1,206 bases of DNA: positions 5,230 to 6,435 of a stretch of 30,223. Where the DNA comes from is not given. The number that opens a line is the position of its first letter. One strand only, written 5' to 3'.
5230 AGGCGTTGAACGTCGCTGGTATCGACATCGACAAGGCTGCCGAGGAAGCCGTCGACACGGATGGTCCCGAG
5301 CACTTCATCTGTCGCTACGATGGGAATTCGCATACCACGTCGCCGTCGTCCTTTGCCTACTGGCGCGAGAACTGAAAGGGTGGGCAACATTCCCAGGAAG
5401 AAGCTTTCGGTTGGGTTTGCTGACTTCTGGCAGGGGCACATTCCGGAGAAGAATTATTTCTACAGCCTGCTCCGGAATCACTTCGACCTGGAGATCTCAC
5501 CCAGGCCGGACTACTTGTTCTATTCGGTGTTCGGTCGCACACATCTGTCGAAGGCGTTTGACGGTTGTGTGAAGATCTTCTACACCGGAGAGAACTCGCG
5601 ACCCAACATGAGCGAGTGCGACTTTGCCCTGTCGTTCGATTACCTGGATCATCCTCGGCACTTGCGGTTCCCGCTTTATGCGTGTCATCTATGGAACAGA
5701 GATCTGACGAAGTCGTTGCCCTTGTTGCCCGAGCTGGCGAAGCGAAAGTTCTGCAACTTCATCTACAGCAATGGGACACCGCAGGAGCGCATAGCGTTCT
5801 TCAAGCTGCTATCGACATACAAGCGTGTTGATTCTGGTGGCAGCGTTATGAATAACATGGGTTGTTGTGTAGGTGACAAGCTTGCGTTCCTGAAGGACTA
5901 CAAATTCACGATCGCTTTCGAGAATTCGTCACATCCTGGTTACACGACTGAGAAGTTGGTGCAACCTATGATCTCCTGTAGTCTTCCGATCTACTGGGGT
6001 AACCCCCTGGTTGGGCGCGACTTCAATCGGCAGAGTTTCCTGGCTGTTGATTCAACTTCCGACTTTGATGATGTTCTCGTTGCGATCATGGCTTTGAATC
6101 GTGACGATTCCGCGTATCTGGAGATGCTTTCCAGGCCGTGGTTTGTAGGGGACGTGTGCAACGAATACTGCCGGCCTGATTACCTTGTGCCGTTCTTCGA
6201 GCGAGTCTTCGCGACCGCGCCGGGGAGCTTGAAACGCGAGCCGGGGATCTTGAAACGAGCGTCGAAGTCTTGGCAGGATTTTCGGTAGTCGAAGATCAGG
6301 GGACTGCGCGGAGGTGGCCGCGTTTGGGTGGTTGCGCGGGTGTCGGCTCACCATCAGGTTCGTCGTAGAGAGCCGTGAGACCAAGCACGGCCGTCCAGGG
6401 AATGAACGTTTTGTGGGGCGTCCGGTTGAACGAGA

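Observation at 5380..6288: GT10-type (alpha-1,3-fucosyltransferase-like) glycosyltransferase in the replication/accessory operon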

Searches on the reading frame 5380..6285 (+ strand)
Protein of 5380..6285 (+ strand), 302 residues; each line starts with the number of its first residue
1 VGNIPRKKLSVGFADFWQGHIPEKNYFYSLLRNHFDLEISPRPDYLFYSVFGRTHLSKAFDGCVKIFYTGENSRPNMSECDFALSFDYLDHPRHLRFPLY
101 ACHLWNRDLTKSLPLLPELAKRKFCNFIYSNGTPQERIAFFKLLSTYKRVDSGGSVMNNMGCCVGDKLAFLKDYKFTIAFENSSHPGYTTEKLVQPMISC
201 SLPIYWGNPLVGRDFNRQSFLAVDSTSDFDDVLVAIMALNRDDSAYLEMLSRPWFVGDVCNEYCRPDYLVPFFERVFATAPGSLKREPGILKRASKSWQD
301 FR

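Call 3: search_protein_families(library=pfam, proteins=[window:5380-6285:+], max_evalue=1)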
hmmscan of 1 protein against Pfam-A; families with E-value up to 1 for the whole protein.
window:5380-6285:+ (302 aa): 2 families
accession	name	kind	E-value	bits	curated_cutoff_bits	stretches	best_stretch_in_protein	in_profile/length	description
PF18025.7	FucT_N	-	2.3e-27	95.7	27.2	1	11-101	1-89/91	Alpha-(1,3)-fucosyltransferase FucT N-terminal domain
PF00852.26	Glyco_transf_10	-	7.7e-16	58.7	23.9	1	121-248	4-134/182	Glycosyltransferase family 10 (fucosyltransferase) C-term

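Call 4: search_protein_families(library=ncbifam, proteins=[window:5380-6285:+], max_evalue=1)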
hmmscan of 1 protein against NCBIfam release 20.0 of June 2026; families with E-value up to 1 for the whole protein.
window:5380-6285:+ (302 aa): 0 families

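Call 5: search_protein_families(library=phrogs, proteins=[window:5380-6285:+], max_evalue=1)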
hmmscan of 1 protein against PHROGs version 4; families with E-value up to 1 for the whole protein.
window:5380-6285:+ (302 aa): 0 families

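Call 6: search_solved_structures(query=window:5380-6285:+, max_evalue=1, show_alignments=2)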
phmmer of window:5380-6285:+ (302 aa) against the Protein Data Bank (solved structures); distinct sequences matched with E-value up to 1: 9.
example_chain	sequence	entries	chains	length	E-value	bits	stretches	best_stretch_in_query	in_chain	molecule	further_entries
2nzw_A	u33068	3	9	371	3e-38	135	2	120-251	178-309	Alpha1,3-fucosyltransferase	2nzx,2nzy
5zoi_A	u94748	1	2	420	4.4e-37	131.2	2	120-251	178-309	Alpha-(1,3)-fucosyltransferase FucT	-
9s6a_A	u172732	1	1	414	4.6e-10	42.4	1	114-246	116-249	Glycoprotein 3-alpha-L-fucosyltransferase A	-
8d0o_A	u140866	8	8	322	2e-06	30.4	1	120-225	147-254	4-galactosyl-N-acetylglucosaminide 3-alpha-L-fucosyltransferase 9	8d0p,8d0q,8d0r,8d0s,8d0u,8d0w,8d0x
7yro_A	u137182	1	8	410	0.0002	23.9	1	171-225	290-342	Fucosyltransferase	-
5aas_A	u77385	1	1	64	0.78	12.1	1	238-277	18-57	TAX1-BINDING PROTEIN 1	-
5thh_A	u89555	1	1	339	0.82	12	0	191-259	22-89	Tyrosine--tRNA ligase, cytoplasmic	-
7rou_A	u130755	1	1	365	0.93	11.8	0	191-259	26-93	Tyrosine--tRNA ligase, cytoplasmic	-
1n3l_A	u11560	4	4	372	0.96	11.8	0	191-259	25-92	tyrosyl-tRNA synthetase | Tyrosine--tRNA ligase, cytoplasmic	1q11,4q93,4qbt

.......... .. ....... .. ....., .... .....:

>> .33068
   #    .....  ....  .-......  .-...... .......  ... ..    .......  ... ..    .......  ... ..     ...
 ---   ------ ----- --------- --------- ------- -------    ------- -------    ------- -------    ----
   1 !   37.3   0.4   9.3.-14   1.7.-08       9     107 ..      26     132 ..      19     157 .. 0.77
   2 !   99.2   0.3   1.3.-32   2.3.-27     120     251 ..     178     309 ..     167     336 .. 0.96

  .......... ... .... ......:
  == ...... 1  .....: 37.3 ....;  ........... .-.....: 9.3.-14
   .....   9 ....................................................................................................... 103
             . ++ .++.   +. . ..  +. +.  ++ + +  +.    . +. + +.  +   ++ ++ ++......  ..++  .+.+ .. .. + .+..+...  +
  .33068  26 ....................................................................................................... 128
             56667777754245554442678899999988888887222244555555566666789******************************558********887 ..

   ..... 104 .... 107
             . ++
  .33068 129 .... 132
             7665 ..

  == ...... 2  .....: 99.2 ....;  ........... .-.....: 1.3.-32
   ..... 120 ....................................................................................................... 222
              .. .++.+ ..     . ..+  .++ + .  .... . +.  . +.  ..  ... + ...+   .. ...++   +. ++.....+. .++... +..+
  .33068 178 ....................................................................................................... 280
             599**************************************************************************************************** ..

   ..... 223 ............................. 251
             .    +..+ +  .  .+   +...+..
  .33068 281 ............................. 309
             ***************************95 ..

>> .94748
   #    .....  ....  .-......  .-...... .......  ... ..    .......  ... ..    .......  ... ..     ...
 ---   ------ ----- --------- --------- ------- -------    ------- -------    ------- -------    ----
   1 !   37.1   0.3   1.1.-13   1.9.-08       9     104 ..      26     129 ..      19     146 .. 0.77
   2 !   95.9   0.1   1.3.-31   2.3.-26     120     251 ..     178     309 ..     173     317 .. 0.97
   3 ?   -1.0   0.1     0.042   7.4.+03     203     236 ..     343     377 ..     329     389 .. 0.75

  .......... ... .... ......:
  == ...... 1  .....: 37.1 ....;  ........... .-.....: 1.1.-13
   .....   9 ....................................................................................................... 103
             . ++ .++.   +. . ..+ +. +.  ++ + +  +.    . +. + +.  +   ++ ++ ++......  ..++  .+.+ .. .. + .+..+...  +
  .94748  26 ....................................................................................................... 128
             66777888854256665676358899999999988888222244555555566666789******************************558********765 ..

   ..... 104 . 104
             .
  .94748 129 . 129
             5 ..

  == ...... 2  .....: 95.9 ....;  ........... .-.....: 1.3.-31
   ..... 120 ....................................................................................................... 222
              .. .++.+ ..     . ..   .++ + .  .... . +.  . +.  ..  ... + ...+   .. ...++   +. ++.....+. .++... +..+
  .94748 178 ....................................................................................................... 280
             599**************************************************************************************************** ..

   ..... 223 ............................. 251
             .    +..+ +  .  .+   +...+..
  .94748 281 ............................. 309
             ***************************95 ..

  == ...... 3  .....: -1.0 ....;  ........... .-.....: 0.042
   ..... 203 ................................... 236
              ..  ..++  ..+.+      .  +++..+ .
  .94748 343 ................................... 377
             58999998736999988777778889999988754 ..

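Call 13: find_homologous_proteins(query=window:5380-6285:+)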
Query window:5380-6285:+ (302 aa): 2762 proteins with E <= 0.001 among 3233 candidates; the best 120 are listed.
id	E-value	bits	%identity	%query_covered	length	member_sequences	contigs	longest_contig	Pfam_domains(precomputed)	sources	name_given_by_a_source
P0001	2.5e-211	718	100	100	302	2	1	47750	PF00852.27,PF18025.8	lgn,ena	-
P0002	4.4e-142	491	72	98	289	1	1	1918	PF00852.27,PF18025.8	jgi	jgi:alpha(1,3/1,4) fucosyltransferase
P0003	7.4e-132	457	67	95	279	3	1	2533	PF00852.27,PF18025.8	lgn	-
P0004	4.9e-112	392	61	95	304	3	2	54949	PF00852.27,PF18025.8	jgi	jgi:alpha(1,3/1,4) fucosyltransferase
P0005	2.2e-89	318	52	90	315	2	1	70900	PF00852.27,PF18025.8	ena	-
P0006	3.0e-89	317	54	90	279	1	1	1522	PF00852.27,PF18025.8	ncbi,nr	ncbi:MAG: glycosyltransferase family 10 [Bacteroidota bacterium]|nr:glycosyltransferase family 10 [B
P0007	3.1e-89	317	53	93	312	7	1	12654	PF00852.27,PF18025.8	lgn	-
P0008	1.1e-88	316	51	93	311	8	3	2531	PF00852.27,PF18025.8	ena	-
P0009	3.0e-88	314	52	90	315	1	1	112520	PF00852.27,PF18025.8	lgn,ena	-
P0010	7.0e-88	313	52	94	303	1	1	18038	PF00852.27,PF18025.8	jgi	jgi:hypothetical protein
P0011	1.2e-87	312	49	94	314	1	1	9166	PF00852.27,PF18025.8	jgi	jgi:hypothetical protein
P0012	2.1e-87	311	50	94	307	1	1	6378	PF00852.27,PF18025.8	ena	-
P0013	3.4e-87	311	51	90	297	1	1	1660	PF00852.27,PF18025.8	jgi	jgi:hypothetical protein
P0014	6.3e-87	310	50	94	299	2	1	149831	PF00852.27,PF18025.8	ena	-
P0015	1.7e-86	308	50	95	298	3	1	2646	PF00852.27,PF18025.8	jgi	jgi:alpha(1,3/1,4) fucosyltransferase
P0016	2.6e-86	308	52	94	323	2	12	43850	PF00852.27,PF18025.8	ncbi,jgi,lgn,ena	jgi:hypothetical protein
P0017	1.2e-85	306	50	92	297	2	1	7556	PF00852.27,PF18025.8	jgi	jgi:hypothetical protein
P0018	2.5e-85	305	49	96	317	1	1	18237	PF00852.27,PF18025.8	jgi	jgi:hypothetical protein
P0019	4.0e-85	304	51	91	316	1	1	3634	PF00852.27,PF18025.8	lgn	-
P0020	4.1e-85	304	49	94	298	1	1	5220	PF00852.27,PF18025.8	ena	-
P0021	5.3e-85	303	50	94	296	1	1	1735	PF00852.27,PF18025.8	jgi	jgi:alpha(1,3/1,4) fucosyltransferase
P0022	8.3e-85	303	54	84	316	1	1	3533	PF00852.27,PF18025.8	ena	-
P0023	8.7e-85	303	49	90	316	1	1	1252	PF00852.27,PF18025.8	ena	-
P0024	1.0e-84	302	51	90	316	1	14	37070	PF00852.27,PF18025.8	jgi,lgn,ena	jgi:hypothetical protein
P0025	3.3e-84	301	49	94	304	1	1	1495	PF00852.27,PF18025.8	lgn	-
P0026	8.8e-84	299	48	98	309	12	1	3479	PF00852.27,PF18025.8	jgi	jgi:hypothetical protein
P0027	1.1e-83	299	50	92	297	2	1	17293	PF00852.27,PF18025.8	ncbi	ncbi:MAG TPA: glycosyltransferase family 10 [Lacipirellula sp.]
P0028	2.0e-83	298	49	91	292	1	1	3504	PF00852.27,PF18025.8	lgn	-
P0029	4.9e-83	297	49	94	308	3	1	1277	PF00852.27,PF18025.8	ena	-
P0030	5.0e-83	297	51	91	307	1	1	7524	PF00852.27,PF18025.8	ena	-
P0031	9.1e-83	296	50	87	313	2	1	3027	PF00852.27,PF18025.8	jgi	-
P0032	1.5e-82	295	48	92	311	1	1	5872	PF00852.27,PF18025.8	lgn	-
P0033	1.5e-82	295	49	93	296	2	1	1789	PF00852.27,PF18025.8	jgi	jgi:hypothetical protein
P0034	1.8e-82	295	48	94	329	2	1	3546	PF00852.27,PF18025.8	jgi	jgi:alpha(1,3/1,4) fucosyltransferase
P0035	4.2e-82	294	49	91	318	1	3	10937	PF00852.27,PF18025.8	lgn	-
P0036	4.2e-82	294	49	94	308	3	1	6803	PF00852.27,PF18025.8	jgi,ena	-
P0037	5.6e-82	294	50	92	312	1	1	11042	PF00852.27,PF18025.8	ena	-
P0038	1.0e-81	293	48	92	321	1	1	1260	PF00852.27,PF18025.8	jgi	jgi:hypothetical protein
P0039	1.1e-81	293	49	90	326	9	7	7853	PF00852.27,PF18025.8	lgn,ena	-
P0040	4.3e-81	291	48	95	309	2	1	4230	PF00852.27,PF18025.8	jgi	jgi:hypothetical protein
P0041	6.3e-81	290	51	91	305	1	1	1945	PF00852.27,PF18025.8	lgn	-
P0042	9.4e-81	290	48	92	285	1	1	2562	PF00852.27,PF18025.8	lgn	-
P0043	1.0e-80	289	48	90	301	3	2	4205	PF00852.27,PF18025.8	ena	-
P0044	1.5e-80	289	46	98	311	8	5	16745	PF00852.27,PF18025.8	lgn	-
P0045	2.3e-80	288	47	93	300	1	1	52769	PF00852.27,PF18025.8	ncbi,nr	ncbi:MAG: glycosyltransferase [Pirellulales bacterium]|nr:glycosyltransferase [Pirellulales bacteriu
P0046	2.3e-80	288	49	90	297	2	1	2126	PF00852.27,PF18025.8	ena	-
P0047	2.8e-80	288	49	90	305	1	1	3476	PF00852.27,PF18025.8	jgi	jgi:hypothetical protein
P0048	2.9e-80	288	49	92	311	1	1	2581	PF00852.27,PF18025.8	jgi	jgi:alpha(1,3/1,4) fucosyltransferase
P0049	3.0e-80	288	48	92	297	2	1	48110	PF00852.27,PF18025.8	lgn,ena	-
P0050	3.9e-80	287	47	97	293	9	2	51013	PF00852.27,PF18025.8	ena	-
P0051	4.3e-80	287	47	93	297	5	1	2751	PF00852.27,PF18025.8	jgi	jgi:hypothetical protein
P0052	5.4e-80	287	47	95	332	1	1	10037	PF00852.27,PF18025.8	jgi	jgi:hypothetical protein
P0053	5.4e-80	287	47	89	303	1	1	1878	PF00852.27,PF18025.8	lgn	-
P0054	5.4e-80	287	47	92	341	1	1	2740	PF00852.27,PF18025.8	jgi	jgi:hypothetical protein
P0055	5.6e-80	287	49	94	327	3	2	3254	PF00852.27,PF18025.8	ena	-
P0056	1.0e-79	286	49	90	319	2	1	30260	PF00852.27,PF18025.8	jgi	-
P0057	1.2e-79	286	47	95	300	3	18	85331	PF00852.27,PF18025.8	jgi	-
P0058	1.5e-79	286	47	92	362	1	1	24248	PF00852.27,PF18025.8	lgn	-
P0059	1.5e-79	286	46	96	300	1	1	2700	PF00852.27,PF18025.8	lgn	-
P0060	1.7e-79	285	48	90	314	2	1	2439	PF00852.27,PF18025.8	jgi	jgi:hypothetical protein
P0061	2.2e-79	285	48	93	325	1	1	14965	PF00852.27,PF18025.8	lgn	-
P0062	2.4e-79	285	48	92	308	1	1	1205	PF00852.27,PF18025.8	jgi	jgi:hypothetical protein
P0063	2.6e-79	285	50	91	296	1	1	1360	PF00852.27,PF18025.8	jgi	-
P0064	2.6e-79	285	48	89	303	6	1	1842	PF00852.27,PF18025.8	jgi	jgi:alpha(1,3/1,4) fucosyltransferase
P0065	2.9e-79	285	52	91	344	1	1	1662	PF00852.27,PF18025.8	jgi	jgi:hypothetical protein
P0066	3.7e-79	284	46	95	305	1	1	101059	PF00852.27,PF18025.8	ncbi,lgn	-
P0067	3.9e-79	284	50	90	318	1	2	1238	PF00852.27,PF18025.8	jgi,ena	-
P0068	4.0e-79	284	46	95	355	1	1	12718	PF00852.27,PF18025.8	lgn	-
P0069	8.5e-79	283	47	95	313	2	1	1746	PF00852.27,PF18025.8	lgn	-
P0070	9.0e-79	283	47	90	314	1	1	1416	PF00852.27,PF18025.8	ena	-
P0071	1.1e-78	283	48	95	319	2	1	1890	PF00852.27,PF18025.8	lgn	-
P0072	1.1e-78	283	46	90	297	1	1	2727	PF00852.27,PF18025.8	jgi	jgi:alpha(1,3/1,4) fucosyltransferase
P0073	1.2e-78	283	43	94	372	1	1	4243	PF00852.27,PF18025.8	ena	-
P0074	1.5e-78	282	47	93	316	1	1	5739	PF00852.27,PF18025.8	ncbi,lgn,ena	-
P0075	1.6e-78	282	50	89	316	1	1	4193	PF00852.27,PF18025.8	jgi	jgi:hypothetical protein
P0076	2.0e-78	282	49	92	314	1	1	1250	PF00852.27,PF18025.8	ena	-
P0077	2.7e-78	281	48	93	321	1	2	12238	PF00852.27,PF18025.8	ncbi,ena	-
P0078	2.8e-78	281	47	94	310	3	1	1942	PF00852.27,PF18025.8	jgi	-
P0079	3.1e-78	281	46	94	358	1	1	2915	PF00852.27,PF18025.8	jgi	jgi:alpha(1,3/1,4) fucosyltransferase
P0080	3.3e-78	281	47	95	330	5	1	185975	PF00852.27,PF18025.8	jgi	jgi:hypothetical protein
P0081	3.6e-78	281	47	94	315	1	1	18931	PF00852.27,PF18025.8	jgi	jgi:alpha(1,3/1,4) fucosyltransferase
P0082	3.7e-78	281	47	93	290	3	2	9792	PF00852.27,PF18025.8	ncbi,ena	-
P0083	4.1e-78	281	48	88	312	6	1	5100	PF00852.27,PF18025.8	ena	-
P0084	4.6e-78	281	49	89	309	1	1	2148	PF00852.27,PF18025.8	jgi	-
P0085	5.6e-78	280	48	94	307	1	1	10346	PF00852.27,PF18025.8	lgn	-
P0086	7.8e-78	280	49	92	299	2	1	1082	PF00852.27,PF18025.8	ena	-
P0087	9.1e-78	280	50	92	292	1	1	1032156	PF00852.27,PF18025.8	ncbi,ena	-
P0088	1.2e-77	279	46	90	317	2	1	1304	PF00852.27,PF18025.8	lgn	-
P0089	1.2e-77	279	48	90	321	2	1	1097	PF00852.27,PF18025.8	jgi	jgi:alpha(1,3/1,4) fucosyltransferase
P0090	1.2e-77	279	46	96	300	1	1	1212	PF00852.27,PF18025.8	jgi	jgi:alpha(1,3/1,4) fucosyltransferase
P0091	1.2e-77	279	49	89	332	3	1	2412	PF00852.27,PF18025.8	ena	-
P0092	1.5e-77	279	46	96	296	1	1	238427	PF00852.27,PF18025.8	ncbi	-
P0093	1.5e-77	279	47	96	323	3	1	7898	PF00852.27,PF18025.8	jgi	-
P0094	1.9e-77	279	47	97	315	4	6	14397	PF00852.27,PF18025.8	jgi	jgi:alpha(1,3/1,4) fucosyltransferase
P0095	2.0e-77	279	45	94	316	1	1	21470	PF00852.27,PF18025.8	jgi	jgi:alpha(1,3/1,4) fucosyltransferase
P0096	2.4e-77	278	46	95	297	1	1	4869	PF00852.27,PF18025.8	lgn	-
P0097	2.5e-77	278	51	84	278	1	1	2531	PF00852.27,PF18025.8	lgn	-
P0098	2.7e-77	278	45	96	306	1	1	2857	PF00852.27,PF18025.8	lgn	-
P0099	3.2e-77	278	49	88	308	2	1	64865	PF00852.27,PF18025.8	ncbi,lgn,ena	-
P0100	3.3e-77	278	49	92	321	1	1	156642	PF00852.27,PF18025.8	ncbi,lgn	-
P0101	3.8e-77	278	46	94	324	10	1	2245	PF00852.27,PF18025.8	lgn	-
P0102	4.3e-77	277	47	93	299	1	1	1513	PF00852.27,PF18025.8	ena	-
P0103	4.4e-77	277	46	99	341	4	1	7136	PF00852.27,PF18025.8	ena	-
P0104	4.8e-77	277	47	91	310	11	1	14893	PF00852.27,PF18025.8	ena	-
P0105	5.0e-77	277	47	96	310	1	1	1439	PF00852.27,PF18025.8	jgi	jgi:hypothetical protein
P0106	7.5e-77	277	45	94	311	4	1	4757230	PF00852.27,PF18025.8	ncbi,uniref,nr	ncbi:glycosyltransferase family 10 domain-containing protein [Parabacteroides sp. Marseille-P3160]|u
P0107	9.7e-77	276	47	90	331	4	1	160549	PF00852.27,PF18025.8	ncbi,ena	-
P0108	1.1e-76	276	48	90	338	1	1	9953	PF00852.27,PF18025.8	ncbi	ncbi:MAG: glycosyltransferase family 10 [Saprospiraceae bacterium]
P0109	1.4e-76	276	47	90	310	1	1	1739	PF00852.27,PF18025.8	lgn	-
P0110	1.5e-76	276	48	93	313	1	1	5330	PF00852.27,PF18025.8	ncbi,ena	ncbi:Alpha-(1,3)-fucosyltransferase FucT [subsurface metagenome]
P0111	1.5e-76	276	49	90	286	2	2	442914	PF00852.27,PF18025.8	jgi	jgi:hypothetical protein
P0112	1.7e-76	276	45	92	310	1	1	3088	PF00852.27,PF18025.8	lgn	-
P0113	1.8e-76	275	45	96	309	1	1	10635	PF00852.27,PF18025.8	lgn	-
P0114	1.9e-76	275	48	93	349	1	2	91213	PF00852.27,PF18025.8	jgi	jgi:hypothetical protein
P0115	1.9e-76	275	44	98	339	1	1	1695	PF00852.27,PF18025.8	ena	-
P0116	2.7e-76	275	47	92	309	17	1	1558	PF00852.27,PF18025.8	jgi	jgi:hypothetical protein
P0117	2.9e-76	275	46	91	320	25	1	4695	PF00852.27,PF18025.8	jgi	jgi:hypothetical protein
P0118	2.9e-76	275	50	91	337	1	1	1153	PF00852.27,PF18025.8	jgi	jgi:hypothetical protein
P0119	3.1e-76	275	47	93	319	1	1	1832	PF00852.27,PF18025.8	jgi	jgi:alpha(1,3/1,4) fucosyltransferase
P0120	3.5e-76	274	47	91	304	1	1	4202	PF00852.27,PF18025.8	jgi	jgi:hypothetical protein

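Call 14: search_dna_similar(query=window:5380-6285:+, collection=phages, mode=protein, max_evalue=0.001)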
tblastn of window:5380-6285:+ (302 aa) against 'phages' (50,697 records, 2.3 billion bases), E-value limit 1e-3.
Records with a match: 12; places in all: 12; records where one place covers at least 80% of the query: 1.
Best place of each record, by identity: <60% 12.
By first word of the organism name: Synechococcus 8; uncultured 3; Cyanophage 1.
By host as written in the record: - 3; Synechococcus sp. WH8109 3; Synechococcus sp. WH7803 2; Synechococcus sp. KCZYC6 2; Synechococcus sp. WH8017 2.
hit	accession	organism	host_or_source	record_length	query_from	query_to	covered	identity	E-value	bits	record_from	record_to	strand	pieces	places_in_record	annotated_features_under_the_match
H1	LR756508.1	uncultured phage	metagenomic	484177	13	262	83%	26.9%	7e-18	90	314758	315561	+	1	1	record has no annotation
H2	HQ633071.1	Synechococcus phage S-SKS1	Synechococcus sp. WH7803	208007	65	259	65%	33.5%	1e-26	115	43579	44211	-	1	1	alpha-1,4 fucosyltransferase | hypothetical protein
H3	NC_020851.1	Synechococcus phage S-SKS1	Synechococcus sp. WH7803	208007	65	259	65%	33.5%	1e-26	115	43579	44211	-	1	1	alpha-1,4 fucosyltransferase | hypothetical protein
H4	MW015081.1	Synechococcus phage S-SRM01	Synechococcus sp. KCZYC6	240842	117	230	38%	32.8%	1e-5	53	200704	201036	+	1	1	putative transferase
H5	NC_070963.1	Synechococcus phage S-SRM01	Synechococcus sp. KCZYC6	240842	117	230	38%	32.8%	1e-5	53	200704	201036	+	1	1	putative transferase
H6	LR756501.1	uncultured phage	metagenomic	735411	166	236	24%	35.2%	1e-6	56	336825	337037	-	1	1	record has no annotation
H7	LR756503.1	uncultured phage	metagenomic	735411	166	236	24%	35.2%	1e-6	56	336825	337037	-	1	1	record has no annotation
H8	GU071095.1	Synechococcus phage S-SM2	Synechococcus sp. WH8017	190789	171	233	21%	36.5%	7e-5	50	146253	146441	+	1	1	putative transferase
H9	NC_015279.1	Synechococcus phage S-SM2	Synechococcus sp. WH8017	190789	171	233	21%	36.5%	7e-5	50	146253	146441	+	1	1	putative transferase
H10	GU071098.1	Synechococcus phage S-SSM7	Synechococcus sp. WH8109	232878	166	232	22%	31.3%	7e-4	47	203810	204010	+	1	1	putative transferase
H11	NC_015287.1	Synechococcus phage S-SSM7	Synechococcus sp. WH8109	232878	166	232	22%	31.3%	7e-4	47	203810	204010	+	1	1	putative transferase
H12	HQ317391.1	Cyanophage S-SSM6a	Synechococcus sp. WH8109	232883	166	232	22%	31.3%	7e-4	47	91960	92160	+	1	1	hypothetical protein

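Call 15: search_dna_similar(query=window:5380-6285:+, collection=plasmids, mode=protein, max_evalue=0.001)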
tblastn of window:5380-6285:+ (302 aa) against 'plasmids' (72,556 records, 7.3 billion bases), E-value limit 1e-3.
Records with a match: 8; places in all: 8; records where one place covers at least 80% of the query: 7.
Best place of each record, by identity: <60% 8.
By first word of the organism name: Azospirillum 7; Neorhizobium 1.
By predicted mobility (MOB-suite, as given by PLSDB): non-mobilizable 6; mobilizable 2.
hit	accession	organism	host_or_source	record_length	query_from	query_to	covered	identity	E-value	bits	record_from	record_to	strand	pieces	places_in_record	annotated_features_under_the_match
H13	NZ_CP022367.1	Azospirillum sp. TSH58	single cell,paddy soils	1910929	2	257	85%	35.2%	2e-39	154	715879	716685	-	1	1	record has no annotation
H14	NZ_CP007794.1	Azospirillum argentinense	Triticum aestivum L.,Root,wheat ...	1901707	2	257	85%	35.2%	4e-39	153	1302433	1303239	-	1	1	record has no annotation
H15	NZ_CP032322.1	Azospirillum argentinense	soil sample,Agricultural field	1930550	2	257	85%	35.2%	8e-39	152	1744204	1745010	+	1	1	record has no annotation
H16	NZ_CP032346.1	Azospirillum brasilense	soil sample,Agricultural field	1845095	9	257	82%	35.0%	1e-38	151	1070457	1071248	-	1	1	record has no annotation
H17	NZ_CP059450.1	Azospirillum brasilense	Prokaryotes,soil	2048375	9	257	82%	35.0%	2e-38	151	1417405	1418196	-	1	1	none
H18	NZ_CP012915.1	Azospirillum brasilense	Digitaria eriantha,microbe,root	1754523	9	257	82%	35.0%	3e-38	150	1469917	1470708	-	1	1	none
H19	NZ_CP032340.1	Azospirillum brasilense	soil sample,Agricultural field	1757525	9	257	82%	35.0%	3e-38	150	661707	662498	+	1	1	none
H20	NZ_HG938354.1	Neorhizobium galegae bv. orientalis str. HAMBI 540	Galega orientalis root nodule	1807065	129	252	41%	30.5%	1e-5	54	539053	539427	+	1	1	record has no annotation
